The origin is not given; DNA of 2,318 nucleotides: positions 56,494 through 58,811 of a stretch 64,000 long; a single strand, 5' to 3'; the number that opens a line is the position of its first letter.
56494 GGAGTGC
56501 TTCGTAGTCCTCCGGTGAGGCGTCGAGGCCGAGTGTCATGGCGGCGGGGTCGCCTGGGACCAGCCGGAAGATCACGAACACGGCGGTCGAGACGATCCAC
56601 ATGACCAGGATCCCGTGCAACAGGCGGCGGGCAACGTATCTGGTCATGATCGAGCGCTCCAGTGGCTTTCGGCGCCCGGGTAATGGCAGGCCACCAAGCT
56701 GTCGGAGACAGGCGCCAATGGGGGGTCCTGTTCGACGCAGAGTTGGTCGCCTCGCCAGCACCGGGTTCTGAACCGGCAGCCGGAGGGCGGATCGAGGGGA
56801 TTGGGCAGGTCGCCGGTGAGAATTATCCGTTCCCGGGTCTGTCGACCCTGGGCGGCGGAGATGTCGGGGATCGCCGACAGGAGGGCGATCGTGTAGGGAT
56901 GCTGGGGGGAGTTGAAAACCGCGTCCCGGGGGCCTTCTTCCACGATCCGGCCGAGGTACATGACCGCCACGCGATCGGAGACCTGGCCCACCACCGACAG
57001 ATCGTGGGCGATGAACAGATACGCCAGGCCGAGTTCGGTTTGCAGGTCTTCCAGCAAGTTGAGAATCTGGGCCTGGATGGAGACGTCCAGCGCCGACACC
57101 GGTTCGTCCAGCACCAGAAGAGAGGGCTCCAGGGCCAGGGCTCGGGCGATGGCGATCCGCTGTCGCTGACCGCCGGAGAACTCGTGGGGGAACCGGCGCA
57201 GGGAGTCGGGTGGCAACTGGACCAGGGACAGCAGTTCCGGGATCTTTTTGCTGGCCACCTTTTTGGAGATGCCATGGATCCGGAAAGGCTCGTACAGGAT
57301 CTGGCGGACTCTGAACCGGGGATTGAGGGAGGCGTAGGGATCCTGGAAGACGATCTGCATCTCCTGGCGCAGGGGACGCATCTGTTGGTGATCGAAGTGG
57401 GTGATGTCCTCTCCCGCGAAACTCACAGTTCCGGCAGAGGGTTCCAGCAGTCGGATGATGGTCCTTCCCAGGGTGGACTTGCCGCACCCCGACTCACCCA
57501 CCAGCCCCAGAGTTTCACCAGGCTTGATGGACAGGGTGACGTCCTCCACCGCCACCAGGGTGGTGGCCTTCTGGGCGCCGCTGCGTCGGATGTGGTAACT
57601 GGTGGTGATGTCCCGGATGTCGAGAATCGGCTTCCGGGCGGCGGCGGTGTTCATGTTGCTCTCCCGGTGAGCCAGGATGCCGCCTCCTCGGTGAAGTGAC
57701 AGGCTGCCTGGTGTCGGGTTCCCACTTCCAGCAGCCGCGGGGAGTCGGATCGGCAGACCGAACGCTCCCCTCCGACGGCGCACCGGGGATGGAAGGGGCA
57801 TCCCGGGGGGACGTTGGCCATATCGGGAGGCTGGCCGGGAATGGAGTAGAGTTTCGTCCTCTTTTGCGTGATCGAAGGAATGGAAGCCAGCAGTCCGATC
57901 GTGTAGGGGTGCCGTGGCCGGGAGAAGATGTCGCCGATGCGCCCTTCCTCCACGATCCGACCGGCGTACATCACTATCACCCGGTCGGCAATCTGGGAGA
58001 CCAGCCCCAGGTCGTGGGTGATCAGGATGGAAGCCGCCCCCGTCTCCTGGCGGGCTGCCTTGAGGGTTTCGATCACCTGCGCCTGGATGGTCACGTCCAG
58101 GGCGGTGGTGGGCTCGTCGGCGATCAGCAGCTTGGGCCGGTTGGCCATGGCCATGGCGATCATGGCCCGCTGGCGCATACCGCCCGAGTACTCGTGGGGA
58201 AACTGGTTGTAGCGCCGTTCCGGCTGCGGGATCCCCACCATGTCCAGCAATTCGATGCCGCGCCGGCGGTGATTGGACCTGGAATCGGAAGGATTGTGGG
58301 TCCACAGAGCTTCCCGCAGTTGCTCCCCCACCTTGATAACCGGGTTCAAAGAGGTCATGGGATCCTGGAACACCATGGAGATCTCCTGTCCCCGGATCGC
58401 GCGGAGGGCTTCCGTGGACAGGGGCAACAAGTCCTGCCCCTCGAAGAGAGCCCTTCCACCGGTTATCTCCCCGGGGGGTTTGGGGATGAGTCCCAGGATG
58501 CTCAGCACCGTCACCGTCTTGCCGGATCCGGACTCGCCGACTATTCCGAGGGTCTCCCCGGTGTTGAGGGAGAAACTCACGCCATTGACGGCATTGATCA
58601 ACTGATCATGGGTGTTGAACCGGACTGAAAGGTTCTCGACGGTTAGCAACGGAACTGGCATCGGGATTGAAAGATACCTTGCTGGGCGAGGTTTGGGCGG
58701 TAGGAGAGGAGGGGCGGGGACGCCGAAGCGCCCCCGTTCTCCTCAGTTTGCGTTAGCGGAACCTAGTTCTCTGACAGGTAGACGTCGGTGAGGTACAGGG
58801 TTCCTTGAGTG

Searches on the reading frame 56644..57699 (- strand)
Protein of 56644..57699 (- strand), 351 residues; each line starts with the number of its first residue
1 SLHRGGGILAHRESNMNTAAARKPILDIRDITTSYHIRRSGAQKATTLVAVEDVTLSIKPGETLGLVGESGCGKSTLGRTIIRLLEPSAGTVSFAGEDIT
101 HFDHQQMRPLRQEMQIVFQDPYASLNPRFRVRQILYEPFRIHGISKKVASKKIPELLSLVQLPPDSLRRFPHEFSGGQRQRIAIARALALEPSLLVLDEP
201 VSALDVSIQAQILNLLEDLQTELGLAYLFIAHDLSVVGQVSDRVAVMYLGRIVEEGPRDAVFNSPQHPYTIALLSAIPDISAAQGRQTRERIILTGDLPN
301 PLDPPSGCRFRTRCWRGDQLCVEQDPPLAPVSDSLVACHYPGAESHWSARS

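Call 15: search_protein_families(library=pfam, proteins=[window:56644-57699:-], max_evalue=0.001)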
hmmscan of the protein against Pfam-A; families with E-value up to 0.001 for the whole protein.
window:56644-57699:- (351 aa): 4 families
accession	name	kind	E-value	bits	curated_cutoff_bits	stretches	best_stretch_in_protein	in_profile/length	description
PF00005.33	ABC_tran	-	1.9e-34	119.7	25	1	52-201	2-136/137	ABC transporter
PF08352.17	oligo_HPY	-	2.9e-17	63.2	27.1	1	253-321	1-65/65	Oligopeptide/dipeptide transporter, C-terminal region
PF13304.12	AAA_21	-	7.7e-06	26.6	27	1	171-221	235-288/304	AAA domain, putative AbiEii toxin, Type IV TA system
PF02463.25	SMC_N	-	1.4e-05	25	40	1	58-241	22-206/220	RecF/RecN/SMC N terminal domain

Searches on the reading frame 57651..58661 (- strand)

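Call 15: search_protein_families(library=pfam, proteins=[window:57651-58661:-], max_evalue=0.001)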
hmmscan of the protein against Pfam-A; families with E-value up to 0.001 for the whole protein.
window:57651-58661:- (336 aa): 3 families
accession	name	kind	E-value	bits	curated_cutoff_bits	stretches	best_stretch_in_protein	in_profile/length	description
PF00005.33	ABC_tran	-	2.7e-28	99.7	25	1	26-186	2-137/137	ABC transporter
PF08352.17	oligo_HPY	-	1.6e-20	73.6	27.1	1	237-296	1-60/65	Oligopeptide/dipeptide transporter, C-terminal region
PF13304.12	AAA_21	-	4.5e-06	27.4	27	1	152-222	232-304/304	AAA domain, putative AbiEii toxin, Type IV TA system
